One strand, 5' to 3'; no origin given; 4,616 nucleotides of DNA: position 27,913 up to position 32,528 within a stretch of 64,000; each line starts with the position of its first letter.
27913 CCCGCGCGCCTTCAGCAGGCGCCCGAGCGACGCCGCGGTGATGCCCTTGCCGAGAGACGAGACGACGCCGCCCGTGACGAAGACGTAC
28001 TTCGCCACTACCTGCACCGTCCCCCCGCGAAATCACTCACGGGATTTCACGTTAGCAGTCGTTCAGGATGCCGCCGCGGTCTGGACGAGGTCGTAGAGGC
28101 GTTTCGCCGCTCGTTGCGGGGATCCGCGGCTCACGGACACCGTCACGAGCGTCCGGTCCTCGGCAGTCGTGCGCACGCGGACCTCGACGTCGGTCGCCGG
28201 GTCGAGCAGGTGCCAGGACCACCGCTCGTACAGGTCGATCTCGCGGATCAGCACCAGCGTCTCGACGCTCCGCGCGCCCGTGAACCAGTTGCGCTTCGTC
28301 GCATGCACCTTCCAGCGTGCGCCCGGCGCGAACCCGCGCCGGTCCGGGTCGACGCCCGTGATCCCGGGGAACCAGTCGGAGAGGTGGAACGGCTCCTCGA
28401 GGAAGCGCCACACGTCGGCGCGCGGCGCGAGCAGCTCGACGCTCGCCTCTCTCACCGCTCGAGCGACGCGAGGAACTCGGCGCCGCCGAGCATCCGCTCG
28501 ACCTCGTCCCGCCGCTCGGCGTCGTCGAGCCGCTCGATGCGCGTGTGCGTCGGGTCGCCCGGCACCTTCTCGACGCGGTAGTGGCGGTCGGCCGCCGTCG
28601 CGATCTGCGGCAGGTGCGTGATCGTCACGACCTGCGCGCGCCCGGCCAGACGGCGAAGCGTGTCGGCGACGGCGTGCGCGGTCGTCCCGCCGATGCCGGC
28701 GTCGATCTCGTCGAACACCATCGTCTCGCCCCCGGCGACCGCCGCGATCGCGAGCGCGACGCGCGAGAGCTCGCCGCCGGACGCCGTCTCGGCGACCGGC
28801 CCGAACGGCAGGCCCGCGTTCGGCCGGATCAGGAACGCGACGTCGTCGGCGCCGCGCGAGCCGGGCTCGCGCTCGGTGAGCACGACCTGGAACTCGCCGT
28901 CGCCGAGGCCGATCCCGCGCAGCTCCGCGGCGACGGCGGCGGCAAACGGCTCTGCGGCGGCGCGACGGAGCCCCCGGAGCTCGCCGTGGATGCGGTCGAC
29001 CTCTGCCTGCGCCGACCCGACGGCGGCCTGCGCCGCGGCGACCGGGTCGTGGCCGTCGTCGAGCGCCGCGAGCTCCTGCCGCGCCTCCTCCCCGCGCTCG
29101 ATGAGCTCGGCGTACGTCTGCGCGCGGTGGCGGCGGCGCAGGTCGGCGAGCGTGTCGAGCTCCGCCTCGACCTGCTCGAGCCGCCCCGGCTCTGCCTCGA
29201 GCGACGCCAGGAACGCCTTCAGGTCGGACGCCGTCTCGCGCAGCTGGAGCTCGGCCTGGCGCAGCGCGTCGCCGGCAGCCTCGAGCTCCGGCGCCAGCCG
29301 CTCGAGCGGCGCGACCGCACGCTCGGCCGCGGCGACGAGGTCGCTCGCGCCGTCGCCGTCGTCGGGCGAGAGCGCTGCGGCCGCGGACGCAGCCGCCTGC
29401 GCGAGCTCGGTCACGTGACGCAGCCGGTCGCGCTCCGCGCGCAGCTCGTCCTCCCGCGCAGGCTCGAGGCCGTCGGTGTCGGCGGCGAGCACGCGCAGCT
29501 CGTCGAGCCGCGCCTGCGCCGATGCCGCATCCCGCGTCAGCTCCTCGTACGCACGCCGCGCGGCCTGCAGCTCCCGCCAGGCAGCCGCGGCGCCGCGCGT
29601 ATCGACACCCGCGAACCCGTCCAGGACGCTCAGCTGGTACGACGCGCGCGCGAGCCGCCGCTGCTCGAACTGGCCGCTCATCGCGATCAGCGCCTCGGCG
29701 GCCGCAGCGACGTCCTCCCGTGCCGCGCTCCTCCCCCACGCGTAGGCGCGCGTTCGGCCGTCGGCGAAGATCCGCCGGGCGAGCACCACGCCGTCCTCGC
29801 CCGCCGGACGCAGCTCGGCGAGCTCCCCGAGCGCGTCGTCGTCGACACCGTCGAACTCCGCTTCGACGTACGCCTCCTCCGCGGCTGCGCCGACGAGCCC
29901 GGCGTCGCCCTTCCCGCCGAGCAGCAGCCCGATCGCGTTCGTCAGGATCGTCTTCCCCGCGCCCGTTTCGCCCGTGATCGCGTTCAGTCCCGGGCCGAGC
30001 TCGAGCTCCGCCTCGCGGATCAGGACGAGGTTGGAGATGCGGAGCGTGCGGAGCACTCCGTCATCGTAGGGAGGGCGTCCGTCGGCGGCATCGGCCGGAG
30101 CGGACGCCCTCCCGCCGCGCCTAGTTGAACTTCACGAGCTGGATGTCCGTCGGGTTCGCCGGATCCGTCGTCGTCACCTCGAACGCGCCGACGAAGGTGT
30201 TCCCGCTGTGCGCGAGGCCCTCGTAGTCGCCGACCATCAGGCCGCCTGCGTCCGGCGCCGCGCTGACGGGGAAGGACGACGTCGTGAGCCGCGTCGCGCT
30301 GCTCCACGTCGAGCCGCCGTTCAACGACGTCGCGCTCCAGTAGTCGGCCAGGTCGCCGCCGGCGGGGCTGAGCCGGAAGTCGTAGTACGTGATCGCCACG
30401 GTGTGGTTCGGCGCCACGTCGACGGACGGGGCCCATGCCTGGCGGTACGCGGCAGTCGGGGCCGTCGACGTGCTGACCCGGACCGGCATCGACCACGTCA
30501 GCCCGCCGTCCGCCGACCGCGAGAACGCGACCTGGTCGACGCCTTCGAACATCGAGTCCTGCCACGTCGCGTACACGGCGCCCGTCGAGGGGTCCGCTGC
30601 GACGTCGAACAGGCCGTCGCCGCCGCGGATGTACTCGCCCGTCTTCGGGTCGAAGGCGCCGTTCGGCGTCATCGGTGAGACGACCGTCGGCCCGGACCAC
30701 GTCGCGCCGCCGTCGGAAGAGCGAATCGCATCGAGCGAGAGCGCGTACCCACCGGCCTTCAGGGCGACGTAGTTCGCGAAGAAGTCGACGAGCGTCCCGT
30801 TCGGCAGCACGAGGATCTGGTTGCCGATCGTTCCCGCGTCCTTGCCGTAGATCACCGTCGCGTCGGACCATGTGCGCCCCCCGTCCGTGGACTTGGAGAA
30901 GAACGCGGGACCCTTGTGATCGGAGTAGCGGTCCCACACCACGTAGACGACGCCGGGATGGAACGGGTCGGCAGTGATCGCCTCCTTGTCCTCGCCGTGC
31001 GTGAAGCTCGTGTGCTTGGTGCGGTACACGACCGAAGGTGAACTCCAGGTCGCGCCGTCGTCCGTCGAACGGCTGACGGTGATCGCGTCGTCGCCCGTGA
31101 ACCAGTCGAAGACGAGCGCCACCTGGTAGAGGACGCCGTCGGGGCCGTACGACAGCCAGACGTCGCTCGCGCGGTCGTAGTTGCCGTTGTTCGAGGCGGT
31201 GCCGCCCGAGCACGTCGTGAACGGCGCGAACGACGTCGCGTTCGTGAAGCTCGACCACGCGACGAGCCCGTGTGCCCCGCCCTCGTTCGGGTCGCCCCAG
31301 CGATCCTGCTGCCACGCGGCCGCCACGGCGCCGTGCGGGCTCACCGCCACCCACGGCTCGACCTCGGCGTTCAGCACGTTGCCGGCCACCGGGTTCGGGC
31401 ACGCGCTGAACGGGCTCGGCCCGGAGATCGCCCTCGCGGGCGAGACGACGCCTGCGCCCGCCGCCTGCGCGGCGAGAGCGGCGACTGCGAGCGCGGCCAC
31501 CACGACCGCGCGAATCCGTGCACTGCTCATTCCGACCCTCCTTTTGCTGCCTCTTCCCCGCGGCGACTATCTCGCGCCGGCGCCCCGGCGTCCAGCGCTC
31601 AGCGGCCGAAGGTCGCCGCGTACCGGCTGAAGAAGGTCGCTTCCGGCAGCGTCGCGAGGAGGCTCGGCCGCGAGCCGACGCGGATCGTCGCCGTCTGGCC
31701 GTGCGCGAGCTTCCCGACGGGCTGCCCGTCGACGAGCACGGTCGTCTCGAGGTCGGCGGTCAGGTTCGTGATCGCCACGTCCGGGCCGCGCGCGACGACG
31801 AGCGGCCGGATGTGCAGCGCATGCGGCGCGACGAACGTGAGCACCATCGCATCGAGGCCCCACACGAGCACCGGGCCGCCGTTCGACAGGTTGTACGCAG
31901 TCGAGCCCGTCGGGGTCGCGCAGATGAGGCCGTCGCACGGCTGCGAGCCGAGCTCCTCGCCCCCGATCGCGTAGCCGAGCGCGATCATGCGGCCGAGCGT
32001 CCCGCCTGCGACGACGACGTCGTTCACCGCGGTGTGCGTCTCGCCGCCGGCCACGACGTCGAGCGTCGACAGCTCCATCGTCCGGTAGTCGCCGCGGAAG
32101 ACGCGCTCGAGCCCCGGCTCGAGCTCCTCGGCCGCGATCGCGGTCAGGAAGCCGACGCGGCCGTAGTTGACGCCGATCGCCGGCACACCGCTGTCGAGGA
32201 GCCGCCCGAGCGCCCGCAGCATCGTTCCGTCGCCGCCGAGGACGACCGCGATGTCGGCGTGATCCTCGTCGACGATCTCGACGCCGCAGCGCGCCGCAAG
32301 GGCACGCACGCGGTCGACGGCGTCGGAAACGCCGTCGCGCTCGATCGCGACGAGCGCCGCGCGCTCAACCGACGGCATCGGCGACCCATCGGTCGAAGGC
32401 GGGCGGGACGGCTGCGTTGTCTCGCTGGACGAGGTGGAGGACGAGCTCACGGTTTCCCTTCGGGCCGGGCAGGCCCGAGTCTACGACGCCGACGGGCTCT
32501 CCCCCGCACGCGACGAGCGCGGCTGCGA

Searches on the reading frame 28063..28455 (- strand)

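Call 45: search_protein_families(library=pfam, proteins=[window:28063-28455:-], max_evalue=0.00001)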
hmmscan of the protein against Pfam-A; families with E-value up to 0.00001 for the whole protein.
window:28063-28455:- (130 aa): 2 families
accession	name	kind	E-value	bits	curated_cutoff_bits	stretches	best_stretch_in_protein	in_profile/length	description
PF10604.15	Polyketide_cyc2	-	3.4e-07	31.1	27.4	1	3-109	5-107/142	Polyketide cyclase / dehydrase and lipid transport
PF08327.17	AHSA1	-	2.5e-06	28.2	22.1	1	10-116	2-103/125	Activator of Hsp90 ATPase homolog 1-like protein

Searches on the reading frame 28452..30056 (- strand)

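Call 45: search_protein_families(library=pfam, proteins=[window:28452-30056:-], max_evalue=0.00001)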
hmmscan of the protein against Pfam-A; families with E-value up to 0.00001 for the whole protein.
window:28452-30056:- (534 aa): 2 families
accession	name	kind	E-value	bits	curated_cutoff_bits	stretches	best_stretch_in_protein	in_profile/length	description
PF02463.25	SMC_N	-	4.9e-13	49.5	40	1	2-498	2-214/220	RecF/RecN/SMC N terminal domain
PF13476.12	AAA_23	-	1e-10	43.1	27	1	5-50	2-47/201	AAA domain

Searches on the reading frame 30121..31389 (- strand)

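Call 45: search_protein_families(library=pfam, proteins=[window:30121-31389:-], max_evalue=0.00001)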
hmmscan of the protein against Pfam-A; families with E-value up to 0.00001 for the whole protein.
window:30121-31389:- (422 aa): 2 families
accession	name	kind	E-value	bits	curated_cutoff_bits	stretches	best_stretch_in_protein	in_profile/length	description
PF13088.12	BNR_2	-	2e-18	67.2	31.4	2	90-245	67-212/277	BNR repeat-like domain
PF02012.26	BNR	-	3.4e-06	26.6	27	0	167-175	3-11/12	BNR/Asp-box repeat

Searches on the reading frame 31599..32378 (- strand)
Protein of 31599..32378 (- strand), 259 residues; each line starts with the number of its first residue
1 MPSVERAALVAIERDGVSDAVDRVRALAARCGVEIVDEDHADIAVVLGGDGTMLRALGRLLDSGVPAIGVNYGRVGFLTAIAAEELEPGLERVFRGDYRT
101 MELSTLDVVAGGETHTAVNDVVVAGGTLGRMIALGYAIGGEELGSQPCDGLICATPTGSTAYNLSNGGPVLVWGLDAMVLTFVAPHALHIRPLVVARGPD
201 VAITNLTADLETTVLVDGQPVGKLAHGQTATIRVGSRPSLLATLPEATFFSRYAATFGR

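Call 45: search_protein_families(library=pfam, proteins=[window:31599-32378:-], max_evalue=0.00001)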
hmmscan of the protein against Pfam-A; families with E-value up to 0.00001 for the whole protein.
window:31599-32378:- (259 aa): 2 families
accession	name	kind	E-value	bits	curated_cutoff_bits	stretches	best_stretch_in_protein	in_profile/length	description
PF20143.4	NAD_kinase_C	-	1e-21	77.4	23.7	1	119-239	2-121/126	ATP-NAD kinase C-terminal domain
PF01513.26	NAD_kinase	-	2.2e-14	54.3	25.5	1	34-98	66-130/130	ATP-NAD kinase N-terminal domain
